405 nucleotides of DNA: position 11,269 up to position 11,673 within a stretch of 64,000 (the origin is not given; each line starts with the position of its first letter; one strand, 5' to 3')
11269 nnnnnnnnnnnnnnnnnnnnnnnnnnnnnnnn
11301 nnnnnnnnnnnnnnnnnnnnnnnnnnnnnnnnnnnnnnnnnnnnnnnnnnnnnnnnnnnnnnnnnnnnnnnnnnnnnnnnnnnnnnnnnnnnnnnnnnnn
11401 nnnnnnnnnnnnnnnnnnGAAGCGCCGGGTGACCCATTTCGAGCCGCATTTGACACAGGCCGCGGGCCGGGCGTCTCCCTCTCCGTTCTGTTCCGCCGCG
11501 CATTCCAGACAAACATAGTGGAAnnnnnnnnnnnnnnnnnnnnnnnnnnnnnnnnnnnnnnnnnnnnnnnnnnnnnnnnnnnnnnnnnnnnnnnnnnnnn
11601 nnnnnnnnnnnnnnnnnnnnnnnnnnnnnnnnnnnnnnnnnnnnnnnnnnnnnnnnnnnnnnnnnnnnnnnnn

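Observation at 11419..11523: Isocitrate dehydrogenase carries a Cys4 zinc-ribbon-like insertion directly abutting the conserved regulatory serine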

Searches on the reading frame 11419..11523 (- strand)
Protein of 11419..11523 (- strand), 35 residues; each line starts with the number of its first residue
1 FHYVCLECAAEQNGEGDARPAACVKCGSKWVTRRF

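Call 4: search_protein_families(library=pfam, proteins=[window:11419-11523:-], max_evalue=1)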
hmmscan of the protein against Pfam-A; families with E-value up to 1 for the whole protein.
seq(35 aa): 6 families
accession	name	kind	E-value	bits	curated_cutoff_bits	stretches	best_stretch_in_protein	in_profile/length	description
PF09723.15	Zn_ribbon_8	-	0.0029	18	34.4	1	1-34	4-40/41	Zinc ribbon domain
PF01096.23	Zn_ribbon_TFIIS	-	0.0093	16.2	21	1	19-30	27-38/39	Transcription factor S-II (TFIIS)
PF14634.12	zf-RING_5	-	0.033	14.6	27.9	1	2-27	22-42/43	zinc-RING finger domain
PF17283.8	Zn_ribbon_SprT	-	0.044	14.3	28.1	0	1-12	3-14/38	SprT-like zinc ribbon domain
PF24445.1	DUF7564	-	0.31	11.9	32.2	0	2-33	5-36/76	Family of unknown function (DUF7564)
PF24444.1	DUF7563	-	0.42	10.6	27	0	22-35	3-15/39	Family of unknown function (DUF7563)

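Call 20: search_protein_representatives(alignment_id=A2)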
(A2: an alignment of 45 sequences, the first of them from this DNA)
Query: 45 sequences, 35 profile positions. Proteins with E-value up to 0.001 (for the whole library): 422; up to 1e-10: 46; up to 1e-30: 0. The best 150 are listed.
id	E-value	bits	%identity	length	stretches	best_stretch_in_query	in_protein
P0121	1.8e-21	91.8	-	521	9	12-31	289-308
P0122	3.6e-20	87.6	-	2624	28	15-31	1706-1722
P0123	2.1e-17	78.8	-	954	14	11-32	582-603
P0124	6.2e-17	77.3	-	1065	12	12-32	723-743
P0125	1.3e-16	76.2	-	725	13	12-29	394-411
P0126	1.5e-16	76.0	-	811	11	8-31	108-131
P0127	3.6e-16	74.8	-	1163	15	12-29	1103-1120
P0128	4.2e-16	74.6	-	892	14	12-28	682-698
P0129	4.9e-16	74.4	-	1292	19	12-31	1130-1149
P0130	6.8e-16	74.0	-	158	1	2-35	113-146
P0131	1.1e-15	73.3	-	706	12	12-30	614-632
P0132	7.8e-15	70.5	-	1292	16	9-29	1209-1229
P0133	1.0e-14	70.2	-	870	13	9-32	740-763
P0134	1.1e-14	70.1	-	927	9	12-31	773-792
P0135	1.1e-14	70.1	-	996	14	11-32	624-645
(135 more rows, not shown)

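Call 21: find_related_loci(query=A2, collection=genome_contigs, flank=6000)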
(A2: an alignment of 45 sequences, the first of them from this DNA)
Query A2 (35 aa) in genome_contigs; peptide patterns used: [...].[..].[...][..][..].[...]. (x = any residue, [..] = any of these).
73 stretches matched a pattern; 49 encode a relative of the query (tblastn E <= 1e-3); 49 distinct loci.
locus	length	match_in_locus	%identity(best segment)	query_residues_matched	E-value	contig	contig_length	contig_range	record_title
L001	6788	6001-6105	74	1-35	2e-16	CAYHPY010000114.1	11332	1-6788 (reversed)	MAG TPA_asm: uncultured Elusimicrobia bacterium isolate ERP119705_co15_38 genome assembly, contig: NODE_6712_length_1133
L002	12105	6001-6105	71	1-35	5e-16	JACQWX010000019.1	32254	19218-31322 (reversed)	MAG: Elusimicrobia bacterium isolate NC_groundwater_1500_Pr4_B-0.1um_67_5 SR1-18-B1_scaffold_122151, whole genome shotgu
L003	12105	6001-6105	71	1-35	8e-16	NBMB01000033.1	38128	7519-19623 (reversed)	MAG: Candidatus Cloacimonetes bacterium 4572_55 ex4572_55_scaffold_228, whole genome shotgun sequence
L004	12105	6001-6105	71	1-35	9e-16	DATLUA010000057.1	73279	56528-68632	MAG TPA_asm: Elusimicrobiota bacterium isolate SMAG_U13971 k141_1085020, whole genome shotgun sequence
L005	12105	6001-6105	71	1-35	6e-16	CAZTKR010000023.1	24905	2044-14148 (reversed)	MAG TPA_asm: uncultured bacterium isolate binchicken_co334_18 genome assembly, contig: NODE_3321_length_24905_cov_5.7517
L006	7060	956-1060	66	1-35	1e-14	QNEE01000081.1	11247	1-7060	MAG: bacterium isolate B46_G16 B46_Guay16_scaffold_04111, whole genome shotgun sequence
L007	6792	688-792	66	1-35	1e-14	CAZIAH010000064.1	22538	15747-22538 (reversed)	MAG TPA_asm: uncultured bacterium isolate SRP323688_co1_225 genome assembly, contig: NODE_3915_length_22538_cov_8.728728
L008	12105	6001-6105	66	1-35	2e-14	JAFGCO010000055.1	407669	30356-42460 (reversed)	MAG: bacterium isolate Zod_Metabat.1116 k87_10482824, whole genome shotgun sequence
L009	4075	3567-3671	71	1-35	3e-14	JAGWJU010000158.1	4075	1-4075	MAG: Elusimicrobia bacterium isolate REEB145 contig-150_33292, whole genome shotgun sequence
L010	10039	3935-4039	69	1-35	3e-14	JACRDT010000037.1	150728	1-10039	MAG: Elusimicrobia bacterium isolate NC_groundwater_1679_Pr3_B-0.1um_69_72 SR-2_scaffold_141_2501060, whole genome shotg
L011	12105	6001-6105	63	1-35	6e-14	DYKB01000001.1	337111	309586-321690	MAG TPA_asm: Caldithrix sp. isolate SulCav_AS07-7_41_26 SulCav_AS07_7_2_length_337111_cov_16_442102, whole genome shotgu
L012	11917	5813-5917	69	1-35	4e-14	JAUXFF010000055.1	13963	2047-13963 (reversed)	MAG: Candidatus Cloacimonadota bacterium isolate CSMAG_2896 CSMAG_2896_k117_4073989_length_13963_cov_19.0000, whole geno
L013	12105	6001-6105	69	1-35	7e-14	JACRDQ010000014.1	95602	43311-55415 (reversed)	MAG: Elusimicrobia bacterium isolate NC_groundwater_1676_Pr3_B-0.1um_68_27 SR-2_scaffold_141_652081, whole genome shotgu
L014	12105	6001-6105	66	1-35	2e-13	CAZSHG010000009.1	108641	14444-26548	MAG TPA_asm: uncultured bacterium isolate binchicken_co17_265 genome assembly, contig: NODE_520_length_108641_cov_6.6286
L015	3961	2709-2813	63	1-35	2e-13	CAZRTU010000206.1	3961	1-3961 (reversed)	MAG TPA_asm: uncultured bacterium isolate binchicken_co89_570 genome assembly, contig: NODE_51361_length_3961_cov_4.1851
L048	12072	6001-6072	63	12-35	6e-7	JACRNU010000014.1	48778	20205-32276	MAG: Elusimicrobia bacterium isolate NC_groundwater_1943_Pr3_S-0.2um_66_9 scaffold_88904, whole genome shotgun sequence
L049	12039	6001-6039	69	23-35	4e-4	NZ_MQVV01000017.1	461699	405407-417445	Nonlabens tegetincola strain JCM 12886 ctg7180000000051, whole genome shotgun sequence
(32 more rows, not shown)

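Call 36: search_protein_families(library=pfam, alignment_id=A2, max_evalue=0.1)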
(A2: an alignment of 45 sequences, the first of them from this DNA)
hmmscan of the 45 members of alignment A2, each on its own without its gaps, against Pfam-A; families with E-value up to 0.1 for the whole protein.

A. member 1, seq(35 aa): 4 families
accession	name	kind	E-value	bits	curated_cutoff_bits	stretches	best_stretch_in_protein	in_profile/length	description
PF09723.15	Zn_ribbon_8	-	0.0029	18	34.4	1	1-34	4-40/41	Zinc ribbon domain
PF01096.23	Zn_ribbon_TFIIS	-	0.0093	16.2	21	0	19-30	27-38/39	Transcription factor S-II (TFIIS)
PF14634.12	zf-RING_5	-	0.033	14.6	27.9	1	2-27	22-42/43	zinc-RING finger domain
PF17283.8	Zn_ribbon_SprT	-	0.044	14.3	28.1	0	1-12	3-14/38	SprT-like zinc ribbon domain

B. families by the number of members that match (of 45 scanned): 37 families (the first 25 are shown)
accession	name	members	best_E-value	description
PF17283.8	Zn_ribbon_SprT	19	0.00016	SprT-like zinc ribbon domain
PF09723.15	Zn_ribbon_8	19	0.00096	Zinc ribbon domain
PF23470.1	Zn_ribbon_PF0610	18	0.0026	PF0610 rubredoxin-like zinc beta-ribbon domain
PF18547.6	HalOD2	13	0.0091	Halobacterial output domain 2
PF24444.1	DUF7563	10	0.01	Family of unknown function (DUF7563)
PF08274.17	Zn_Ribbon_YjdM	9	0.0012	PhnA Zinc-Ribbon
PF23550.1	zf_Tbcl_Rhp7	7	0.0055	DNA repair protein rhp7 treble clef domain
PF03604.18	Zn_ribbon_RPAB4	6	0.0051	DNA directed RNA polymerase, 7 kDa subunit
PF08792.16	A2L_zn_ribbon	6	0.0083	A2L zinc ribbon domain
PF01096.23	Zn_ribbon_TFIIS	6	0.0093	Transcription factor S-II (TFIIS)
PF13465.12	zf-H2C2_2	5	0.0028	Zinc-finger double domain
PF01342.26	SAND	5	0.029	SAND domain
PF09538.15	FYDLN_acid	4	0.0037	Protein of unknown function (FYDLN_acid)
PF18912.6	DZR_2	4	0.0061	Double zinc ribbon domain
PF23458.2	DUF7130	4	0.0067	Domain of unknown function (DUF7130)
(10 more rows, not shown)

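Call 39: predict_structure(alignment_id=A2)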
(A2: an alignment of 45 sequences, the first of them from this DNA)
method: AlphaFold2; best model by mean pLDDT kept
length: 35 residues; sequences in the alignment: 45
mean_pLDDT: 90.8   pTM: 0.56
mean pLDDT of the five models: 90.8, 90.2, 89.9, 86.5, 85.4
residues with pLDDT >= 90: 26; 70-90: 9; 50-70: 0; < 50: 0
segments of 3 or more residues with pLDDT < 50: none
pLDDT, mean of each block of 10 residues (from residue 1): 92 89 93 88
secondary structure, 60 per line:
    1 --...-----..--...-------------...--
elements in order: E3-5 E31-33

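Call 42: fold_search(model_id=the predicted structure, library=pdb)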
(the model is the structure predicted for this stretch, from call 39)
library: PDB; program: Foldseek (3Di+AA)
matches with E <= 10: 141; with E <= 0.001: 0
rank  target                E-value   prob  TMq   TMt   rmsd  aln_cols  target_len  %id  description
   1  5g5l_L                1.0e-01  0.98  0.71  0.59   2.7        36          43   25  RNA polymerase I-Rrn3 complex at 4.8 A resolution (released 2016-07-27)
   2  6htj_B                4.3e-01  0.96  0.70  0.23   1.5        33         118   27  Crystal structure of the translation recovery factor Trf from Sulfolobus solfataricus (released 2019-10-16)
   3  4ywm_A                5.7e-01  0.77  0.68  0.10   5.5        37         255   24  Pyrococcus furiosus MCM N-terminal domain beta-turn triple mutant pentameric ring (released 2015-09-23)
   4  4ywl_A                6.1e-01  0.75  0.67  0.10   5.5        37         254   24  Pyrococcus furiosus MCM N-terminal domain F179A point mutant pentameric ring (released 2015-09-23)
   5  6skf_Bj               6.6e-01  0.91  0.73  0.56   1.2        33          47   27  Cryo-EM Structure of T. kodakarensis 70S ribosome (released 2020-07-29)
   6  6htj_A                6.6e-01  0.91  0.70  0.23   1.6        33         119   27  Crystal structure of the translation recovery factor Trf from Sulfolobus solfataricus (released 2019-10-16)
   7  2gmg_MODEL_1_A        6.6e-01  0.47  0.57  0.24   2.5        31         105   29  Solution NMR Structure of protein PF0610 from Pyrococcus furiosus, Northeast Structural Genomics Consortium Ta (released 2006-11-28)
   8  5xog_L                7.0e-01  0.75  0.65  0.53   2.4        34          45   26  RNA Polymerase II elongation complex bound with Spt5 KOW5 and Elf1 (released 2017-08-16)
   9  8x7u_C                8.1e-01  0.44  0.61  0.04   5.3        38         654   26  MCM in complex with dsDNA in presence of ATP. (released 2024-01-17)
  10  8q67_D                9.3e-01  0.60  0.65  0.05   3.0        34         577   26  Crystal structure of a homohexameric MCM from M. acidophilum (released 2025-03-12)
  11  7z0h_L                1.1e+00  0.77  0.73  0.54   2.2        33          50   21  Structure of yeast RNA Polymerase III-Ty1 integrase complex at 2.6 A (focus subunit AC40). (released 2023-04-05)
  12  4pog_G                1.1e+00  0.57  0.67  0.10   5.5        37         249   24  MCM-ssDNA co-crystal structure (released 2014-04-09)
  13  8fak_H                1.1e+00  0.13  0.42  0.03   7.9        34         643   24  DNA replication fork binding triggers structural changes in the PriA DNA helicase that regulate the PriA-PriB replicat (released 2023-05-10)
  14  9znf_Ab               1.2e+00  0.75  0.69  0.57   1.9        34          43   26  Cryo-EM structure of the Methanosarcina acetivorans 70S ribosome in complex with SriA and SriB (released 2026-01-28)
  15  1gax_A                1.2e+00  0.57  0.66  0.03   2.4        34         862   26  CRYSTAL STRUCTURE OF THERMUS THERMOPHILUS VALYL-TRNA SYNTHETASE COMPLEXED WITH TRNA(VAL) AND VALYL-ADENYLATE ANALOGUE (released 2000-12-06)
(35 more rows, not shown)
